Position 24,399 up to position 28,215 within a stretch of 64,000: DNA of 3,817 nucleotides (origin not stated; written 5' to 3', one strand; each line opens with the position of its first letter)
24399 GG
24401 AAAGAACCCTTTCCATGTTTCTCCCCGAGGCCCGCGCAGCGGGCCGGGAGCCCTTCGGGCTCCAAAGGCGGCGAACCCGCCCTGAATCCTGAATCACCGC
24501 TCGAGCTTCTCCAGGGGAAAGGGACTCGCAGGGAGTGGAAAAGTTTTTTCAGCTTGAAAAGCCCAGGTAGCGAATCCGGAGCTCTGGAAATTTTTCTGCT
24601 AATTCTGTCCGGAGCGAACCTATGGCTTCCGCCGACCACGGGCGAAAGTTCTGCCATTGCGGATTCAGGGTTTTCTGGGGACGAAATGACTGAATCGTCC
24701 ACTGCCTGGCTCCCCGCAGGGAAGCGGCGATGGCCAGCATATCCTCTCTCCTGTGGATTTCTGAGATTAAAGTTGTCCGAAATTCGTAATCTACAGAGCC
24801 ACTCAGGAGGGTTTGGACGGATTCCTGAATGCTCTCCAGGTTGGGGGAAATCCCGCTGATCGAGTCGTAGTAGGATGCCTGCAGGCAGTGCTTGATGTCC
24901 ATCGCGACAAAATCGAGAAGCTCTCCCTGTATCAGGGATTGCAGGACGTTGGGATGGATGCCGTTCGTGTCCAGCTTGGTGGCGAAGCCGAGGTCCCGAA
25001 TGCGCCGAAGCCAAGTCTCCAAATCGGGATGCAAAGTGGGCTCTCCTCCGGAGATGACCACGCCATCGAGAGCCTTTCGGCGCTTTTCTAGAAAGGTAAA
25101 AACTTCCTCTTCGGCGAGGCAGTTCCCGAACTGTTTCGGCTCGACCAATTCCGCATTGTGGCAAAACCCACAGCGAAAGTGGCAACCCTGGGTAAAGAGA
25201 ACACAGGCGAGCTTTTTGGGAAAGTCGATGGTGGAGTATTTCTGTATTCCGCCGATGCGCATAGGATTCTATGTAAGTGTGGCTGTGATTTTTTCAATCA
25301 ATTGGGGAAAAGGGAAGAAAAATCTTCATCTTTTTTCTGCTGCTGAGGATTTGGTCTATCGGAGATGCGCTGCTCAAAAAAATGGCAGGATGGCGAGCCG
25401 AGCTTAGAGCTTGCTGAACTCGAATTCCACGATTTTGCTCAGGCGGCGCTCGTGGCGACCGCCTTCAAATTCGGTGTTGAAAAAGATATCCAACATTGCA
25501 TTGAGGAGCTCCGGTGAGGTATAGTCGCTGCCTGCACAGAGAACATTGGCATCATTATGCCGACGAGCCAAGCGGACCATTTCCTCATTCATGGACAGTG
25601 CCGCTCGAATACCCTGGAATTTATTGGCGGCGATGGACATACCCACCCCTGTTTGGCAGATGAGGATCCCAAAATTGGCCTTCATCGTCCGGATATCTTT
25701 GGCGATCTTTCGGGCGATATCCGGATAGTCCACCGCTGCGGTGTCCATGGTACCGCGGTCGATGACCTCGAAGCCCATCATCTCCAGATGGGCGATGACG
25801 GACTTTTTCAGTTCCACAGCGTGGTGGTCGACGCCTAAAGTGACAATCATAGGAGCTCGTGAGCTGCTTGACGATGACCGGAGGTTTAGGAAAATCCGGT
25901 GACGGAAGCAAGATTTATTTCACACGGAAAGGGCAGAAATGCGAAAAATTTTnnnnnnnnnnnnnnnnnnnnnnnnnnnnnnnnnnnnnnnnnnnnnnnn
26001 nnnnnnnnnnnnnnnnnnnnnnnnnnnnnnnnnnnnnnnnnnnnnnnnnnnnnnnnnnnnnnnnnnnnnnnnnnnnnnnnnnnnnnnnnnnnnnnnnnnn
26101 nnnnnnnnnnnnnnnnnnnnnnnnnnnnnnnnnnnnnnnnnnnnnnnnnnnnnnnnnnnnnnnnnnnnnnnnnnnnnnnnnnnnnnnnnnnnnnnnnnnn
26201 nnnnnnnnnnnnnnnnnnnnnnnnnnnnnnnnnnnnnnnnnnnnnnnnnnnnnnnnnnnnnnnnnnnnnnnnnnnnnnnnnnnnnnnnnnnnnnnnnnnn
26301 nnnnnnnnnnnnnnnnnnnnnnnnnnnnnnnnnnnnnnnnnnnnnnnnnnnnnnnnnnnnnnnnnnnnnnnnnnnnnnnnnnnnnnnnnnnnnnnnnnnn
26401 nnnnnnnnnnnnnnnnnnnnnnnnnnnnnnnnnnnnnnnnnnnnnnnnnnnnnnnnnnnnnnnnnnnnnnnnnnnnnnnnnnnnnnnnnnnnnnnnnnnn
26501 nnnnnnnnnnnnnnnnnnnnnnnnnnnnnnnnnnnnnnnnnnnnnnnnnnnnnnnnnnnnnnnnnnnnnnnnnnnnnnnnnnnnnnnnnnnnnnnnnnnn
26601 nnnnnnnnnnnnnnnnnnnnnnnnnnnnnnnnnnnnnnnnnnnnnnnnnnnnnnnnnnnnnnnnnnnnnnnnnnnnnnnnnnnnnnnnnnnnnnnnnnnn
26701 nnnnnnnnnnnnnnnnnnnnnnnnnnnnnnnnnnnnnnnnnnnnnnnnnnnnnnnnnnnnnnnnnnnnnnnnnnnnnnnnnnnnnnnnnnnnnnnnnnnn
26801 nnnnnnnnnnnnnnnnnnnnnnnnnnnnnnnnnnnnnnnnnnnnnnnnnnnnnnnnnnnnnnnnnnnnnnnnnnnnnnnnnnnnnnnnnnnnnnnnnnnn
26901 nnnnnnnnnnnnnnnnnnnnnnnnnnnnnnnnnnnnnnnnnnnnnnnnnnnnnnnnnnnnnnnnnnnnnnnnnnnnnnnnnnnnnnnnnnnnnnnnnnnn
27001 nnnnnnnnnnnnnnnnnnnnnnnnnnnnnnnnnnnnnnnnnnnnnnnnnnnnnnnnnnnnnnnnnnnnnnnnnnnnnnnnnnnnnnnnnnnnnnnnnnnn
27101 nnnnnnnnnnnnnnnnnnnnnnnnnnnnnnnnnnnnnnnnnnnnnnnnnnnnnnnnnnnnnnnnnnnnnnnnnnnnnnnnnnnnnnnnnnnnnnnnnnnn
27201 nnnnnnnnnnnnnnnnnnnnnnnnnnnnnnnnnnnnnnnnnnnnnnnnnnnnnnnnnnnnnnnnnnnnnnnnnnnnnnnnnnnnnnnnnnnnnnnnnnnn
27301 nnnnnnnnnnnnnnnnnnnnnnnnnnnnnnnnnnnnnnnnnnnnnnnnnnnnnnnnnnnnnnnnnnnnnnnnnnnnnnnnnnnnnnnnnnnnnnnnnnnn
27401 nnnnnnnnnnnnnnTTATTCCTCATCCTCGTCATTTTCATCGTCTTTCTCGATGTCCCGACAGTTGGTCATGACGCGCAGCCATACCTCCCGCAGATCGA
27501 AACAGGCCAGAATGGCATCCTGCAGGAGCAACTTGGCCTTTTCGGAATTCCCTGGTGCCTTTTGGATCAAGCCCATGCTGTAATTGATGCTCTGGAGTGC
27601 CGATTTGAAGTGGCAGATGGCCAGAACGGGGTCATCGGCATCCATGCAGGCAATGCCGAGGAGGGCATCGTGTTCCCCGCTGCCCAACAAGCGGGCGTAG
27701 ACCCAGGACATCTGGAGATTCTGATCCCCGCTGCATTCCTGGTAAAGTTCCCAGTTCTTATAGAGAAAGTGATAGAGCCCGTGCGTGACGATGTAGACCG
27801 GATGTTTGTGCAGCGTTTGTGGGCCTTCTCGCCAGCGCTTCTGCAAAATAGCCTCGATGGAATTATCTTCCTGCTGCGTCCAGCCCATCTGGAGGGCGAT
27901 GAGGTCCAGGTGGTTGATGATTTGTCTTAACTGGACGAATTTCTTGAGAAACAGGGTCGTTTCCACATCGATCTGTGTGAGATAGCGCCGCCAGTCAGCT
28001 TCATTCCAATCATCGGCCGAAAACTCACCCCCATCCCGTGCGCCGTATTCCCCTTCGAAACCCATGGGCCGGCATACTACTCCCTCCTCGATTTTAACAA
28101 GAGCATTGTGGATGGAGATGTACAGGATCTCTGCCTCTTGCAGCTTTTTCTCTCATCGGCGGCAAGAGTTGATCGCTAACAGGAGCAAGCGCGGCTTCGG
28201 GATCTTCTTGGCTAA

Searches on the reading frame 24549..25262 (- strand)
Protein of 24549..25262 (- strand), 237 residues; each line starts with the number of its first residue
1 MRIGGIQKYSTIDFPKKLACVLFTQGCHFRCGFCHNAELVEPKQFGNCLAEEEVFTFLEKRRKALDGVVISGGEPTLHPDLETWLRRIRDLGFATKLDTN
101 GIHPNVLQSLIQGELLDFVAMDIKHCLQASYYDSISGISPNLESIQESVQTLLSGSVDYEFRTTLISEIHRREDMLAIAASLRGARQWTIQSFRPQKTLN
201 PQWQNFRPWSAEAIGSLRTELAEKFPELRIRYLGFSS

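Call 3: search_protein_families(library=pfam, proteins=[window:24549-25262:-], max_evalue=0.01)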
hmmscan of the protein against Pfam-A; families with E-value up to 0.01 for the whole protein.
window:24549-25262:- (237 aa): 2 families
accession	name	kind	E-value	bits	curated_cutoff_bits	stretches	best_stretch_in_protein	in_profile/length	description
PF04055.27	Radical_SAM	-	3.6e-14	53.7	29.5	1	22-149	2-133/166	Radical SAM superfamily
PF13353.11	Fer4_12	-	1.6e-08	35.4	22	1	20-123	8-113/137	4Fe-4S single cluster domain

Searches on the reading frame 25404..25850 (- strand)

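Call 3: search_protein_families(library=pfam, proteins=[window:25404-25850:-], max_evalue=0.01)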
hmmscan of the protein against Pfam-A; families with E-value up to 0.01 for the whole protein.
window:25404-25850:- (148 aa): 1 family
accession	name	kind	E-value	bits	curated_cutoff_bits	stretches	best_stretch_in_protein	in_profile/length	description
PF02502.23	LacAB_rpiB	-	5.2e-51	172.7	24.7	1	3-140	1-138/138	Ribose/Galactose Isomerase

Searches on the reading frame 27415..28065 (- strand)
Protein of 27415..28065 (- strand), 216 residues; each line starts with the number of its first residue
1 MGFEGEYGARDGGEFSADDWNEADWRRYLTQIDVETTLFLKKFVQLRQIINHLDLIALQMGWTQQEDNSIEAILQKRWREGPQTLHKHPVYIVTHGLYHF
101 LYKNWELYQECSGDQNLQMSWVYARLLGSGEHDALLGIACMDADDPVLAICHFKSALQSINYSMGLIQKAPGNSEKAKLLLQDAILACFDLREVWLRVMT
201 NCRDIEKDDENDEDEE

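Call 3: search_protein_families(library=pfam, proteins=[window:27415-28065:-], max_evalue=0.01)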
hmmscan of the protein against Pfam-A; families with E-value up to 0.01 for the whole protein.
window:27415-28065:- (216 aa): 0 families

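Call 4: search_protein_families(library=ncbifam, proteins=[window:27415-28065:-], max_evalue=0.01)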
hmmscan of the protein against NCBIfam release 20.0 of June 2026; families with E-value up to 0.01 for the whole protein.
window:27415-28065:- (216 aa): 0 families

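Call 12: find_homologous_proteins(query=window:27415-28065:-, max_evalue=0.001)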
Query window:27415-28065:- (216 aa): 22 proteins with E <= 0.001 among 100 candidates.
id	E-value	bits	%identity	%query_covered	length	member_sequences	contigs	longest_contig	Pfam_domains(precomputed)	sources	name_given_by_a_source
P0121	5.4e-146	502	100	100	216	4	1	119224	-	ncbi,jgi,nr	ncbi:MAG: hypothetical protein LBT57_00545 [Puniceicoccales bacterium]|jgi:hypothetical protein|nr:h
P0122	2.4e-124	431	87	100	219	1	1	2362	-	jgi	-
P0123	9.1e-116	403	82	94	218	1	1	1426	-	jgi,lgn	jgi:hypothetical protein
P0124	4.4e-115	401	79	99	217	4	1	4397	-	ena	-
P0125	6.0e-110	384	79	97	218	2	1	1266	-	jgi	jgi:hypothetical protein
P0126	1.2e-66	242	50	93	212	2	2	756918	-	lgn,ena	-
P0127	7.3e-65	237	50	97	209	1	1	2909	-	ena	-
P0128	2.1e-62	228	47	97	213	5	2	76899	-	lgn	-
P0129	5.7e-62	227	47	97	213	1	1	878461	-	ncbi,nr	ncbi:MAG: hypothetical protein LW808_003400 [Verrucomicrobiota bacterium]|nr:MAG: hypothetical prote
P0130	3.8e-34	136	39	90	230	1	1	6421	-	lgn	-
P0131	1.7e-33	134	36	91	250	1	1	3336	-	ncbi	-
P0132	5.3e-33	132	41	86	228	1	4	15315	-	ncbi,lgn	-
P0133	7.0e-33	132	41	86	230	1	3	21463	-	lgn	-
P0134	2.8e-32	130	39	95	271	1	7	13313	-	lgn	-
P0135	2.2e-31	127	39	98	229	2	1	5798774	-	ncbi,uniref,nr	ncbi:hypothetical protein [Rubellicoccus peritrichatus]|uniref:Uncharacterized protein n=1 Tax=Rubel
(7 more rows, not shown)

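Call 15: find_encoding_contigs(protein=P0126, flank=8000, max_places=2)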
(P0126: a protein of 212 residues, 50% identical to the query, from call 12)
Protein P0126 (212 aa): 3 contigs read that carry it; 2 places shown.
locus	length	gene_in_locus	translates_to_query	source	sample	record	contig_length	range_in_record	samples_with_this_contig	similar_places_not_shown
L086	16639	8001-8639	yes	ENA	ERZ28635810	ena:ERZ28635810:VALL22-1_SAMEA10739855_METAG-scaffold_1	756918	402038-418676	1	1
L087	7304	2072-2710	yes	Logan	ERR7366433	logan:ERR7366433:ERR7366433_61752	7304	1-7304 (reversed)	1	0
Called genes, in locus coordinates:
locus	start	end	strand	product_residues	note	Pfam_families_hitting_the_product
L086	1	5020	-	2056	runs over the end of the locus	-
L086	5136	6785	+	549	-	PF00496:SBP_bac_5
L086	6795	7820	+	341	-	PF03255:ACCA, PF01039:Carboxyl_trans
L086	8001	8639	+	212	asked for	-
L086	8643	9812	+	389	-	PF00072:Response_reg, PF00158:Sigma54_activat, PF14532:Sigma54_activ_2, PF01078:Mg_chelatase (faint), PF07728:AAA_5 (weak), PF25601:AAA_lid_14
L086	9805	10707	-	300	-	PF00561:Abhydrolase_1, PF12697:Abhydrolase_6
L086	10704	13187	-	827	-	PF17804:TSP_NTD, PF00595:PDZ, PF03572:Peptidase_S41, PF11818:DUF3340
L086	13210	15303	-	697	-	PF13597:NRDD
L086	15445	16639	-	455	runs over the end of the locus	PF00753:Lactamase_B, PF23023:Anti-Pycsar_Apyc1 (faint), PF12706:Lactamase_B_2, PF10996:Beta-Casp, PF07521:RMMBL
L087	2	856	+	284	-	?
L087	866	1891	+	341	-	PF03255:ACCA, PF01039:Carboxyl_trans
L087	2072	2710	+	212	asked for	-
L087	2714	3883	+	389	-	PF00072:Response_reg, PF00158:Sigma54_activat, PF14532:Sigma54_activ_2, PF01078:Mg_chelatase (faint), PF07728:AAA_5 (weak), PF25601:AAA_lid_14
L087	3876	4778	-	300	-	PF00561:Abhydrolase_1, PF12697:Abhydrolase_6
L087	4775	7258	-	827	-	PF17804:TSP_NTD, PF00595:PDZ, PF03572:Peptidase_S41, PF11818:DUF3340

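Call 16: find_encoding_contigs(protein=P0135, flank=8000, max_places=2)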
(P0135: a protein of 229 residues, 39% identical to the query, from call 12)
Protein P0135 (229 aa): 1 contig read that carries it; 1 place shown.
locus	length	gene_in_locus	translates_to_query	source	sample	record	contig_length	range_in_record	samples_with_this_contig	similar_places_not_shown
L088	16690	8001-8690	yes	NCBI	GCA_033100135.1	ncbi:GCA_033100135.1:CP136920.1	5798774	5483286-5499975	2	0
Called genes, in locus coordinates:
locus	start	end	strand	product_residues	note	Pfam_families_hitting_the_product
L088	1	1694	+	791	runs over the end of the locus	-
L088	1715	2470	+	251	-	-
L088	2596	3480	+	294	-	-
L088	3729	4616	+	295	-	-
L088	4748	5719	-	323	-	-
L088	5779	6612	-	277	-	PF12679:ABC2_membrane_2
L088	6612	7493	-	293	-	PF00005:ABC_tran, PF13304:AAA_21 (faint)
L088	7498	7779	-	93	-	PF00708:Acylphosphatase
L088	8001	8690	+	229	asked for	-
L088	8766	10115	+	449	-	PF25077:DUF7800, PF16656:Pur_ac_phosph_N (faint), PF09423:PhoD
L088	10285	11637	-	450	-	PF00359:PTS_EIIA_2, PF21755:DacZ_P, PF02457:DAC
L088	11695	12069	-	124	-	PF00507:Oxidored_q4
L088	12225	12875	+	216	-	PF00834:Ribul_P_3_epim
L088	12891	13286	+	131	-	-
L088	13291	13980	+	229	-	PF00117:GATase, PF07722:Peptidase_C26 (weak)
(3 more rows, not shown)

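Call 17: find_encoding_contigs(protein=P0133, flank=8000, max_places=2)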
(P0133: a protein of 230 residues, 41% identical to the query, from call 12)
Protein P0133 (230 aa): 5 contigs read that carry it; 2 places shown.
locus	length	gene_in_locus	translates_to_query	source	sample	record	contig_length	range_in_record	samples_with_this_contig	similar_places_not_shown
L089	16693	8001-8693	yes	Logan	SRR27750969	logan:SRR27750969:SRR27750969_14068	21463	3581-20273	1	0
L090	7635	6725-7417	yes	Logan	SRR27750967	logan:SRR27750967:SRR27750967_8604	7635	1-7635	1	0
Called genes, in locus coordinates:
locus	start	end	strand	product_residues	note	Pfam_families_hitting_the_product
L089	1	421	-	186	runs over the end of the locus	PF08207:EFP_N, PF01132:EFP, PF09285:Elong-fact-P_C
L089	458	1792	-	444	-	PF06689:zf-C4_ClpX, PF14532:Sigma54_activ_2 (weak), PF00004:AAA, PF07724:AAA_2, PF07728:AAA_5 (weak), PF10431:ClpB_D2-small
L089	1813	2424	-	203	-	PF00574:CLP_protease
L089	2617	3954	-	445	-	PF05697:Trigger_N, PF05698:Trigger_C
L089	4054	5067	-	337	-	PF13793:Pribosyltran_N, PF00156:Pribosyltran, PF14572:Pribosyl_synth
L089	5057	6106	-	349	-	PF04613:LpxD, PF00132:Hexapep (weak), PF25084:LbH_EIF2B (weak), PF25087:GMPPB_C, PF00132:Hexapep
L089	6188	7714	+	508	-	PF00501:AMP-binding, PF13193:AMP-binding_C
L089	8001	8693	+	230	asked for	-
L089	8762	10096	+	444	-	PF25077:DUF7800, PF09423:PhoD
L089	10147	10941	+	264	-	PF00218:IGPS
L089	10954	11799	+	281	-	PF00398:RrnaAD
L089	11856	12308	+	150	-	-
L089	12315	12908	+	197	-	PF03968:LptD_N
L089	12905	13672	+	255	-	PF00005:ABC_tran, PF13304:AAA_21 (faint)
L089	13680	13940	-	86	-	PF01713:Smr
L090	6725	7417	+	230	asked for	-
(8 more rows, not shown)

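Call 26: predict_structure(alignment_id=A1)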
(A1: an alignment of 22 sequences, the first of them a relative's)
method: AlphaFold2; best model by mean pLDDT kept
length: 216 residues; sequences in the alignment: 22
mean_pLDDT: 82.3   pTM: 0.78
mean pLDDT of the five models: 82.3, 82.2, 81.9, 81.2, 81.0
residues with pLDDT >= 90: 122; 70-90: 46; 50-70: 17; < 50: 31
segments of 3 or more residues with pLDDT < 50: 1-16, 66-79
pLDDT, mean of each block of 10 residues (from residue 1): 39 51 86 93 95 91 56 44 75 97 95 84 97 96 91 98 96 93 97 94 76 56
secondary structure, 60 per line:
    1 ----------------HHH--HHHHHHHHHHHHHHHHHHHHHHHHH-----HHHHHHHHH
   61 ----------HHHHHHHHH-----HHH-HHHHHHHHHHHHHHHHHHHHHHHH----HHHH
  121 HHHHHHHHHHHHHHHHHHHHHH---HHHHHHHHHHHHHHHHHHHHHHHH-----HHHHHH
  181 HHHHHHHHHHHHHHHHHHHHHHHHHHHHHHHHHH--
elements in order: H22-46 H52-60 H71-79 H89-112 H117-142 H146-169 H175-214

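Call 30: fold_search(model_id=the predicted structure, library=pdb)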
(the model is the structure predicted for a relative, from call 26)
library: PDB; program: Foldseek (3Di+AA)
matches with E <= 10: 396; with E <= 0.001: 0
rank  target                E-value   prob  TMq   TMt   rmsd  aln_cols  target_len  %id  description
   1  1x8z_A                1.0e-01  0.95  0.32  0.42  12.4       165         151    7  Crystal structure of a pectin methylesterase inhibitor from Arabidopsis thaliana (released 2004-12-28)
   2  1x8z_C                2.0e-01  0.91  0.33  0.44  11.1       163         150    7  Crystal structure of a pectin methylesterase inhibitor from Arabidopsis thaliana (released 2004-12-28)
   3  1x90_A                2.5e-01  0.97  0.38  0.52  12.0       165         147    8  Crystal structure of mutant form B of a pectin methylesterase inhibitor from Arabidopsis (released 2004-12-28)
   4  1x8z_B                3.0e-01  0.93  0.35  0.49  10.9       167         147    7  Crystal structure of a pectin methylesterase inhibitor from Arabidopsis thaliana (released 2004-12-28)
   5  1x91                  5.4e-01  0.89  0.35  0.47   6.9       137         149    9  Crystal structure of mutant form A of a pectin methylesterase inhibitor from Arabidopsis (released 2004-12-28)
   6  5sv1_J                6.8e-01  0.08  0.16  0.16  24.9       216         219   12  Structure of the ExbB/ExbD complex from E. coli at pH 4.5 (released 2016-09-28)
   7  5vjs                  7.2e-01  0.23  0.25  0.27  21.5       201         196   12  De Novo Photosynthetic Reaction Center Protein Equipped with Heme B, a synthetic Zn porphyrin, and Zn(II) cations (released 2018-04-25)
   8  3afe_D                7.9e-01  0.72  0.34  0.22   6.0       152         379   12  Crystal structure of the HsaA monooxygenase from M.tuberculosis (released 2010-05-26)
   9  8zah_B                8.3e-01  0.47  0.29  0.26  17.5       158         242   15  Crystal structure of the channel protein CorA from Campylobacter jejuni (released 2024-06-19)
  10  6mbz_B                8.3e-01  0.12  0.18  0.09  20.6       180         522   17  Structure of Transcription Factor (released 2019-06-19)
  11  5arn                  9.2e-01  0.63  0.32  0.49   6.1       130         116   13  Cu(I)-CSP3 (COPPER STORAGE PROTEIN 3) FROM METHYLOSINUS (released 2016-10-12)
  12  8zo8_C3               9.2e-01  0.30  0.31  0.27  10.9       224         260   13  Respirasome open state 3 in presence of metformin (SC-MetO3) (released 2025-11-19)
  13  3zc0_A                9.2e-01  0.25  0.25  0.28  16.5       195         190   12  Structure of AfC3PO - duplex RNA complex (released 2013-01-23)
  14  8s2f_AAA              9.6e-01  0.28  0.23  0.27  22.8       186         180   11  Crystal structure of Borrelia burgdorferi paralogous family 12 outer surface protein BBH37 (released 2025-03-05)
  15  8s2p_BBB              1.1e+00  0.23  0.24  0.28  23.1       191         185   12  Crystal structure of Borrelia burgdorferi paralogous family 12 outer surface protein BBH37 (space group p21) (released 2025-03-05)
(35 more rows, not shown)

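Call 40: find_related_loci(query=A1, collection=metagenome_contigs, flank=6000)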
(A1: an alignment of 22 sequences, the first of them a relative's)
Query A1 (216 aa) in metagenome_contigs; peptide patterns used: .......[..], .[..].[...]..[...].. (x = any residue, [..] = any of these).
262 stretches matched a pattern; 119 encode a relative of the query (tblastn E <= 1e-3); the best 80 are kept; 80 distinct loci.
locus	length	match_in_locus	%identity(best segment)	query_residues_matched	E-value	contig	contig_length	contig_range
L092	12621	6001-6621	36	20-212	2e-39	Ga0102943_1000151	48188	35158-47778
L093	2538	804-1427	38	11-204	1e-37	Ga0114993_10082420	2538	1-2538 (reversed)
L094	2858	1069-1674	36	16-203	3e-36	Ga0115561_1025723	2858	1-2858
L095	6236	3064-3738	36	4-204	9e-36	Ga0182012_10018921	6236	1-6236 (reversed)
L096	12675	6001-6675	35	4-204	7e-36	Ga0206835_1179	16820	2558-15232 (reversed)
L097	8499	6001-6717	35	4-216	1e-35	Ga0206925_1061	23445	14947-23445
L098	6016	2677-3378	33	11-216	4e-35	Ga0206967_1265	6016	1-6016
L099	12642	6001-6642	36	2-203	1e-33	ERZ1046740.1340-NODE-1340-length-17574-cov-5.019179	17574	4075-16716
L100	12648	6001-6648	36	3-203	4e-33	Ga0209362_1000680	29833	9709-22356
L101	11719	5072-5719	36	3-203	4e-33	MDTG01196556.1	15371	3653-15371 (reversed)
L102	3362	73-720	36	3-203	4e-33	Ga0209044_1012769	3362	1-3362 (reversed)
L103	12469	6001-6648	36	3-203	1e-32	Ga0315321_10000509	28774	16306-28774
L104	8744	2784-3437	32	4-204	1e-32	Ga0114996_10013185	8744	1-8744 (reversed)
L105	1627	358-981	34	11-203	5e-32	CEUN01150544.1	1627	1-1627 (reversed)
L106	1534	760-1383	34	11-203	5e-32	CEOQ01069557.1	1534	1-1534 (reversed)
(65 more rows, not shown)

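Call 55: search_solved_structures(query=A1, max_evalue=10)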
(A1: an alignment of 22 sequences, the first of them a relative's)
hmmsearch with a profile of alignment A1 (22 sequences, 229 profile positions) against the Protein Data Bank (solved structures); distinct sequences matched with E-value up to 10: 5.
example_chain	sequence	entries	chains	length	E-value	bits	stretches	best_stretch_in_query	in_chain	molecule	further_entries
9oro_A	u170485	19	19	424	0.78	12.1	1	43-116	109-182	Glycoside hydrolase family 158 | GH158(Pro)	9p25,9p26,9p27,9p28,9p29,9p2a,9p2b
7xfr_A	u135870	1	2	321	1.2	11.5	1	147-214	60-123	Isoform 2 of WD repeat domain phosphoinositide-interacting protein 2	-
7mu2_A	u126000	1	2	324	1.3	11.4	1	147-214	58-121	WD repeat domain phosphoinositide-interacting protein 2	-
7f69_A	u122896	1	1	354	1.4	11.3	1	147-214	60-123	Isoform 2 of WD repeat domain phosphoinositide-interacting protein 2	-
6p43_B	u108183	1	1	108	1.5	11.2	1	6-59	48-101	Cytochrome c iso-1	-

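Call 62: search_protein_representatives(alignment_id=A1)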
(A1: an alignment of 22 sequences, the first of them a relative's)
Query: 22 sequences, 229 profile positions. Proteins with E-value up to 0.001 (for the whole library): 347; up to 1e-10: 216; up to 1e-30: 112. The best 150 are listed.
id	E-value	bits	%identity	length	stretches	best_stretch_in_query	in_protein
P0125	3.7e-91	320.8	-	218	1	2-228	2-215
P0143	3.4e-73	262.0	-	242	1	4-226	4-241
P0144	1.4e-72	260.0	-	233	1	5-223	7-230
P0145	3.7e-72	258.6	-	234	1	1-225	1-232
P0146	4.3e-72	258.4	-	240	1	1-222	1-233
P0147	4.1e-71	255.2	-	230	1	1-227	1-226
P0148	2.1e-70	252.8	-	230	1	1-224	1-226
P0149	5.7e-70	251.4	-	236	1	1-225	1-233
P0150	1.4e-68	246.9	-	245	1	1-227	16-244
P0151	1.4e-68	246.8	-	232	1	1-226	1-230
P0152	1.5e-68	246.7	-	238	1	1-223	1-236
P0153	1.8e-67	243.3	-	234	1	1-225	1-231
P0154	5.1e-67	241.8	-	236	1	2-226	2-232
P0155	9.0e-67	241.0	-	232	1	1-223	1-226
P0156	8.4e-66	237.8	-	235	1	3-226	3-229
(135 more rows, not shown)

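Call 67: find_encoding_contigs(protein=P0129, flank=6000, max_places=2)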
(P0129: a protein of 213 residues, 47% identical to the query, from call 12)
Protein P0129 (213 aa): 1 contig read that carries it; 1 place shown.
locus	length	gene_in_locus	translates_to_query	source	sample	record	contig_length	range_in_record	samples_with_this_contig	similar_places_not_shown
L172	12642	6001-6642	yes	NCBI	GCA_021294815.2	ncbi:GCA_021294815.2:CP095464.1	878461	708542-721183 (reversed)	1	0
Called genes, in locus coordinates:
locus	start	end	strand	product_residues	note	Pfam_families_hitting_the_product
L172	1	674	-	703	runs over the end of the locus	PF13597:NRDD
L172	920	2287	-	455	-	PF00753:Lactamase_B, PF23023:Anti-Pycsar_Apyc1 (weak), PF12706:Lactamase_B_2, PF16661:Lactamase_B_6 (weak), PF10996:Beta-Casp, PF07521:RMMBL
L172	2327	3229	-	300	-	PF00561:Abhydrolase_1, PF10230:LIDHydrolase (weak), PF12697:Abhydrolase_6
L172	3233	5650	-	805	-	PF17804:TSP_NTD, PF00595:PDZ, PF03572:Peptidase_S41, PF11818:DUF3340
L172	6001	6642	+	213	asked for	-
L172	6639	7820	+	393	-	PF00072:Response_reg, PF01078:Mg_chelatase (faint), PF00158:Sigma54_activat, PF14532:Sigma54_activ_2, PF07728:AAA_5 (weak), PF25601:AAA_lid_14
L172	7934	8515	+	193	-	PF01618:MotA_ExbB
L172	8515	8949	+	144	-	PF02472:ExbD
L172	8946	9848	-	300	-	PF02899:Phage_int_SAM_1, PF00589:Phage_integrase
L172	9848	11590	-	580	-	PF03485:Arg_tRNA_synt_N, PF00750:tRNA-synt_1d, PF05746:DALR_1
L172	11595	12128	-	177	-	-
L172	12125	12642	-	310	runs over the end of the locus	PF01745:IPT (weak), PF01715:IPPT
